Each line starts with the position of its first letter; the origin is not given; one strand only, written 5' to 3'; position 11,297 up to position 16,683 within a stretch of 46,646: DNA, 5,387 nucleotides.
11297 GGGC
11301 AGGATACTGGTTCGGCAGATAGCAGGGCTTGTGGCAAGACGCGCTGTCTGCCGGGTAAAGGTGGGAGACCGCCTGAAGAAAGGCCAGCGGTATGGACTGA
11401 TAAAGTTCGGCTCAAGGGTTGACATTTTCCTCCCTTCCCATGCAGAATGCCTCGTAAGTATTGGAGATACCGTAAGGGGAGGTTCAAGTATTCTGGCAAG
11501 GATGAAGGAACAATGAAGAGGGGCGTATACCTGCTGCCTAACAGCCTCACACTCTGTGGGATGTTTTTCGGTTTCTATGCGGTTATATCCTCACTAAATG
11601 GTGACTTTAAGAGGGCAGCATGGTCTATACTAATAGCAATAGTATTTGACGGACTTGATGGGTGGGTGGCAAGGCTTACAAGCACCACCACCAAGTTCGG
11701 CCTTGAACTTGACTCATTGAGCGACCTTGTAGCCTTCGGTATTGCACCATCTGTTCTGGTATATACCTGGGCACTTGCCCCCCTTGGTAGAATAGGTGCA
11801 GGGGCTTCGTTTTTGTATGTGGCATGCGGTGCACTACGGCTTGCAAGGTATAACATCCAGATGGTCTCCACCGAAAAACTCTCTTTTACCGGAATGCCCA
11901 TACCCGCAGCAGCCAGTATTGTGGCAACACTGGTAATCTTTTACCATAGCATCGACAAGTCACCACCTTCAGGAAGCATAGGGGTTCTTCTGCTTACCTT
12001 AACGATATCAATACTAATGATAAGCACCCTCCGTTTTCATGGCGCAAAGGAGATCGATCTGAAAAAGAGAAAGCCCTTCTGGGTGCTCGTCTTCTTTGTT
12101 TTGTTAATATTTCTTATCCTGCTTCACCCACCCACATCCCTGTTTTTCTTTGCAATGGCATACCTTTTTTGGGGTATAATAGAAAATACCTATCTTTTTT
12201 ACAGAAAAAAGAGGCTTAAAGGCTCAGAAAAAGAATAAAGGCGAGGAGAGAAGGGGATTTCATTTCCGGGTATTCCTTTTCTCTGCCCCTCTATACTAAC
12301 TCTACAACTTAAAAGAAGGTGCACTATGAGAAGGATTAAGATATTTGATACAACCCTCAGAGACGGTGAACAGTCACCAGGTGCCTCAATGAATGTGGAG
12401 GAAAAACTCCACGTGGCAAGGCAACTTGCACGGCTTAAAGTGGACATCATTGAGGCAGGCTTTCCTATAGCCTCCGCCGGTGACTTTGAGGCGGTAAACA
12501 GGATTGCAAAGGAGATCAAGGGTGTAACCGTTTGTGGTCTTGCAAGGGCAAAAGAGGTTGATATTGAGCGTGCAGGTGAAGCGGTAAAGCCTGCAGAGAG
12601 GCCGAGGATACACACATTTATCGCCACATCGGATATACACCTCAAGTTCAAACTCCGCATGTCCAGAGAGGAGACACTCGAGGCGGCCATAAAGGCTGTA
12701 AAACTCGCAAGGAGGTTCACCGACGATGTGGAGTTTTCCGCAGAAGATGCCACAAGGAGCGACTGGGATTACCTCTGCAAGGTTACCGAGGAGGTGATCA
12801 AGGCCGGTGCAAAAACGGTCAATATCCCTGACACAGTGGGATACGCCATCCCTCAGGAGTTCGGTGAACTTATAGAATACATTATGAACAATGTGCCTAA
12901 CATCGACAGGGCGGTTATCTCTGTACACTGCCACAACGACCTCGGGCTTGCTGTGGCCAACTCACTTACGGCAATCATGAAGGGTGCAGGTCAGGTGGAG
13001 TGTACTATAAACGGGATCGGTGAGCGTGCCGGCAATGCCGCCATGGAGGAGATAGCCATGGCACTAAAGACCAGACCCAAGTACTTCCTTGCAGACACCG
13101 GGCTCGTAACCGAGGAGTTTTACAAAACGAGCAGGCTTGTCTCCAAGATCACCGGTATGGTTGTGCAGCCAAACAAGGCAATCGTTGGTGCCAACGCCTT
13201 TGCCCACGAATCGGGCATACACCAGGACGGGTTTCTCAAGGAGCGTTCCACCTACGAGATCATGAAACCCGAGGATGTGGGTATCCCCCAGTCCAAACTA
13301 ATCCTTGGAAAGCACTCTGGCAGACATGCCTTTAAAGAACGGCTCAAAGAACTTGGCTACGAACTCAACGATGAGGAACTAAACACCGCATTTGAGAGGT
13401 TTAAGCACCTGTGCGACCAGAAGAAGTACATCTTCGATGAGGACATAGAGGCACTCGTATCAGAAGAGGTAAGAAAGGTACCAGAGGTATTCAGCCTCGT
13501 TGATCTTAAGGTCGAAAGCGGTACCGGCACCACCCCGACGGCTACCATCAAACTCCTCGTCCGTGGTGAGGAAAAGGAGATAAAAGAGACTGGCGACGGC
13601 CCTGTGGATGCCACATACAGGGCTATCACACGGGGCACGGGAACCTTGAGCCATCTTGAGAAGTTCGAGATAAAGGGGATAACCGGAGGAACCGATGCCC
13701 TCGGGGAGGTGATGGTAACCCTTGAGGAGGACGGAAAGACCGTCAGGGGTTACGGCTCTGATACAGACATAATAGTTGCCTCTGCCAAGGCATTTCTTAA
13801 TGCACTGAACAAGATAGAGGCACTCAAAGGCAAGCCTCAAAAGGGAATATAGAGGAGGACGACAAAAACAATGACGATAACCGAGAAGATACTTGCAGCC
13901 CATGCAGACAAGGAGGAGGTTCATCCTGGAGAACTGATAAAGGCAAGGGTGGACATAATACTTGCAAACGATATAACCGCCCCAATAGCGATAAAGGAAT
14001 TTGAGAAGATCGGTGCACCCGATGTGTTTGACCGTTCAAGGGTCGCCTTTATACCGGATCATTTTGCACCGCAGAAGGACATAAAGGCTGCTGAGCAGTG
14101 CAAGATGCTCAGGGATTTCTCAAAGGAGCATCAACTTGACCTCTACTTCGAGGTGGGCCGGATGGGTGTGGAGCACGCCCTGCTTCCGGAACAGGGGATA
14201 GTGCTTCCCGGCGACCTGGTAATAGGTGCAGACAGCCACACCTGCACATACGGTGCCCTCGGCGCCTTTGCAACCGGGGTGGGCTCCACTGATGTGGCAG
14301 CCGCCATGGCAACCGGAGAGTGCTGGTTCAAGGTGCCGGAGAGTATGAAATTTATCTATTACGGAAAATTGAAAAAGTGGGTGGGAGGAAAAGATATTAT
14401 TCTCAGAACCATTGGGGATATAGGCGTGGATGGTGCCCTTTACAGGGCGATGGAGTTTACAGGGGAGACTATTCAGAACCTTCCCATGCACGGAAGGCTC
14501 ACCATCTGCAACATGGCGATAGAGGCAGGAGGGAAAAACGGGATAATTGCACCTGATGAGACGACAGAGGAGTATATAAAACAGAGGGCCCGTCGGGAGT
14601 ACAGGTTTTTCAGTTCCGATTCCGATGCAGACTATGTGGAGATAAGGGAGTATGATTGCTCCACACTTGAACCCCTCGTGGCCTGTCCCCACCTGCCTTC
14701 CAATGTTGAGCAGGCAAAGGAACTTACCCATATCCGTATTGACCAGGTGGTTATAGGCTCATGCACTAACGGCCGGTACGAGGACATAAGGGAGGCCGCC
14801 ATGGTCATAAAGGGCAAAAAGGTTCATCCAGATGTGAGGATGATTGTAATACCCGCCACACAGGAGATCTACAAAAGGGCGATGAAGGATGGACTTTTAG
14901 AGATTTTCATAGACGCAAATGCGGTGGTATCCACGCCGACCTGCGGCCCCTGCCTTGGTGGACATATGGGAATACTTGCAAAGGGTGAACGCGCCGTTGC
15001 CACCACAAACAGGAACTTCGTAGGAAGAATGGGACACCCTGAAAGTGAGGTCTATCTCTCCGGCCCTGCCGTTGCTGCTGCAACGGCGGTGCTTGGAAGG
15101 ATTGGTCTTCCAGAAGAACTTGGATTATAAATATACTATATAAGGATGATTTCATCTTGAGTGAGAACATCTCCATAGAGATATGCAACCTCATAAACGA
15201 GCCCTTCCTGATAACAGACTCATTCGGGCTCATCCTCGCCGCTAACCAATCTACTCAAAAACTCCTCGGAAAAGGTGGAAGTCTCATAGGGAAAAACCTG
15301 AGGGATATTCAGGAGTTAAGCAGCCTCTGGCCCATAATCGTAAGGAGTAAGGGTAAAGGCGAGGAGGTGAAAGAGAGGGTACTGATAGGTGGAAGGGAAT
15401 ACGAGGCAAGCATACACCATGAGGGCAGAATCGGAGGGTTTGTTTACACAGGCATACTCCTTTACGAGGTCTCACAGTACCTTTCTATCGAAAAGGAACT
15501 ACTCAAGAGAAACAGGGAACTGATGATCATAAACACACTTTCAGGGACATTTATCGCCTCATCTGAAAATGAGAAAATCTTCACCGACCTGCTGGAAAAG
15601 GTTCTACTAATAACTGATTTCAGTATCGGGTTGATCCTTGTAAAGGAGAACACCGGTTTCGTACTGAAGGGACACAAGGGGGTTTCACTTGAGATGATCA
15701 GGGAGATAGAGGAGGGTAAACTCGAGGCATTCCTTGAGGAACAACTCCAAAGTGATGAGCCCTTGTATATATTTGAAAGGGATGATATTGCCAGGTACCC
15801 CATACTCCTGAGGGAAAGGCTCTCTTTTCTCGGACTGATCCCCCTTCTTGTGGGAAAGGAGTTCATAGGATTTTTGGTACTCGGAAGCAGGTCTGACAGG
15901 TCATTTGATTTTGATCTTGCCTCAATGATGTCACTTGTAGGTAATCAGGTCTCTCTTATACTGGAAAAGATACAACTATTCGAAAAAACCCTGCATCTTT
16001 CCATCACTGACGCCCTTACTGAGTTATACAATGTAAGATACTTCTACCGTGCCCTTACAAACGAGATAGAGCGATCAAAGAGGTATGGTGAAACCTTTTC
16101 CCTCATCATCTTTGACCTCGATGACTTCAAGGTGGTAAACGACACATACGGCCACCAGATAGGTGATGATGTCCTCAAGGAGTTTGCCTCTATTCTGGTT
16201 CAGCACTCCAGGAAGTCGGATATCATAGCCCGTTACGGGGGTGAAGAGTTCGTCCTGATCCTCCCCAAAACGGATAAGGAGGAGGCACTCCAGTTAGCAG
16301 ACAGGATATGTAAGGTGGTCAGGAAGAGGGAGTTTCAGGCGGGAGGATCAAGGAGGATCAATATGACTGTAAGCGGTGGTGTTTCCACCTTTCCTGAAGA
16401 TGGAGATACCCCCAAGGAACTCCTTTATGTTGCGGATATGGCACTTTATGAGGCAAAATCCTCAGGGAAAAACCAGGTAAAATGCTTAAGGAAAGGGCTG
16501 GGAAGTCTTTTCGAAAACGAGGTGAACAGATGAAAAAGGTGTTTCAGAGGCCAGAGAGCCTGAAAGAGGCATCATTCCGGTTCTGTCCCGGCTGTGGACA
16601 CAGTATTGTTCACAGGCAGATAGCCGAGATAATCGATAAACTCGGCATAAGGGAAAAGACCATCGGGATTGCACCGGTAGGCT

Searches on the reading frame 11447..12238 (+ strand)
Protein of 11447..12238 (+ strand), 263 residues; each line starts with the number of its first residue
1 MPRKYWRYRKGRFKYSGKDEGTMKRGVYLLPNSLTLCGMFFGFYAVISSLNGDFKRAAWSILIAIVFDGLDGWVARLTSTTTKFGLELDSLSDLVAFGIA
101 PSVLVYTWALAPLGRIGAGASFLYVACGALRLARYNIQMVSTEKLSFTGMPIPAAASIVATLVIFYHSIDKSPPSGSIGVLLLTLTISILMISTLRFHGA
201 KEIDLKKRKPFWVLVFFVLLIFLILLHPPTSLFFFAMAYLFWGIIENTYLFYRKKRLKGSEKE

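Call 8: search_protein_families(library=pfam, proteins=[window:11447-12238:+], max_evalue=0.0001)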
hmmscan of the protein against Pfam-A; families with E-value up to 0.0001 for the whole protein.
window:11447-12238:+ (263 aa): 1 family
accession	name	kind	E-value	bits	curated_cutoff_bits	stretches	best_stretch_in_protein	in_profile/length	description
PF01066.26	CDP-OH_P_transf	-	5.8e-20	72.7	22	1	29-183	2-143/152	CDP-alcohol phosphatidyltransferase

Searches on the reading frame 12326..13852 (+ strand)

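Call 51: search_protein_families(library=pfam, proteins=[window:12326-13852:+], max_evalue=0.001)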
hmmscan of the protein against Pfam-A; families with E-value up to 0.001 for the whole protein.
window:12326-13852:+ (508 aa): 3 families
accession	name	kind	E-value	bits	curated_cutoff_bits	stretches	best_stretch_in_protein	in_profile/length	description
PF00682.25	HMGL-like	-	2.2e-97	326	29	1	3-272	1-260/260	HMGL-like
PF08502.15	LeuA_dimer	-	4e-39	134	24.9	1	369-497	2-130/131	LeuA allosteric (dimerisation) domain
PF22617.1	HCS_D2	-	8.3e-33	113.1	27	1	286-367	1-82/82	Homocitrate synthase post-HMGL domain-like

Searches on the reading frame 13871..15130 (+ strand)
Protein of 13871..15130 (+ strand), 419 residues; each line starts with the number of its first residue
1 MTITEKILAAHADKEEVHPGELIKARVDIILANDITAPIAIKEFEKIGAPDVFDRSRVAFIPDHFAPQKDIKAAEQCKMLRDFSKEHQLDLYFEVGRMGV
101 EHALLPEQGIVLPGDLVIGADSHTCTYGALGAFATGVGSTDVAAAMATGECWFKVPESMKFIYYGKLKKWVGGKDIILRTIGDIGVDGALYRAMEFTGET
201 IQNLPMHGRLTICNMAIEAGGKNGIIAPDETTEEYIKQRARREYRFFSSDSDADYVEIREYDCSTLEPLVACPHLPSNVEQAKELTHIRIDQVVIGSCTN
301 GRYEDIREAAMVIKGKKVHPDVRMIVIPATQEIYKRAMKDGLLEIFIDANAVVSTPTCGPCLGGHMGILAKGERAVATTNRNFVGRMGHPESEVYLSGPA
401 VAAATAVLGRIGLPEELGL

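Call 51: search_protein_families(library=pfam, proteins=[window:13871-15130:+], max_evalue=0.001)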
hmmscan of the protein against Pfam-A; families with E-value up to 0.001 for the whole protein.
window:13871-15130:+ (419 aa): 2 families
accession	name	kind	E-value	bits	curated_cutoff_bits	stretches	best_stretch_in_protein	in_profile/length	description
PF00330.25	Aconitase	-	1.6e-103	347.6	28.7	1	5-409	1-463/463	Aconitase family (aconitate hydratase)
PF04412.18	AcnX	-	0.00028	20.2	31.5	1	284-358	285-357/400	Aconitase X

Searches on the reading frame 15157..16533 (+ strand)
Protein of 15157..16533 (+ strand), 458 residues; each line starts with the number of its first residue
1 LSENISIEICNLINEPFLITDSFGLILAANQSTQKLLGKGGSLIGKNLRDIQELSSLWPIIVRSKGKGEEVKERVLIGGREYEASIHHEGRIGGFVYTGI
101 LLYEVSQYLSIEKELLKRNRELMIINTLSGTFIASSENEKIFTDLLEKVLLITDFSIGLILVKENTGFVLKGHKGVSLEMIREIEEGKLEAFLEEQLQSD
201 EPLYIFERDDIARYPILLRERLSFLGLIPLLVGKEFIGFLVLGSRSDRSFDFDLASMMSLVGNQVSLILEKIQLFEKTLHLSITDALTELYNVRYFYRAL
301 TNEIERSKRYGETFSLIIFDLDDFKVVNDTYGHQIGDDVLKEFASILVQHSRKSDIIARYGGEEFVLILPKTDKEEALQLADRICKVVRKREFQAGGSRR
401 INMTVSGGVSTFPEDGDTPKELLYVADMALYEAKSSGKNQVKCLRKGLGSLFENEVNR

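Call 51: search_protein_families(library=pfam, proteins=[window:15157-16533:+], max_evalue=0.001)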
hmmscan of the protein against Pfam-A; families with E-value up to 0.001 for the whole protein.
window:15157-16533:+ (458 aa): 2 families
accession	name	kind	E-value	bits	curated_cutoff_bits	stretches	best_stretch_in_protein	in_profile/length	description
PF00990.26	GGDEF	-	8.7e-48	162.6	23.8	1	283-440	2-161/161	Diguanylate cyclase, GGDEF domain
PF13492.12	GAF_3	-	0.00087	20.1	27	0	227-270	85-128/129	GAF domain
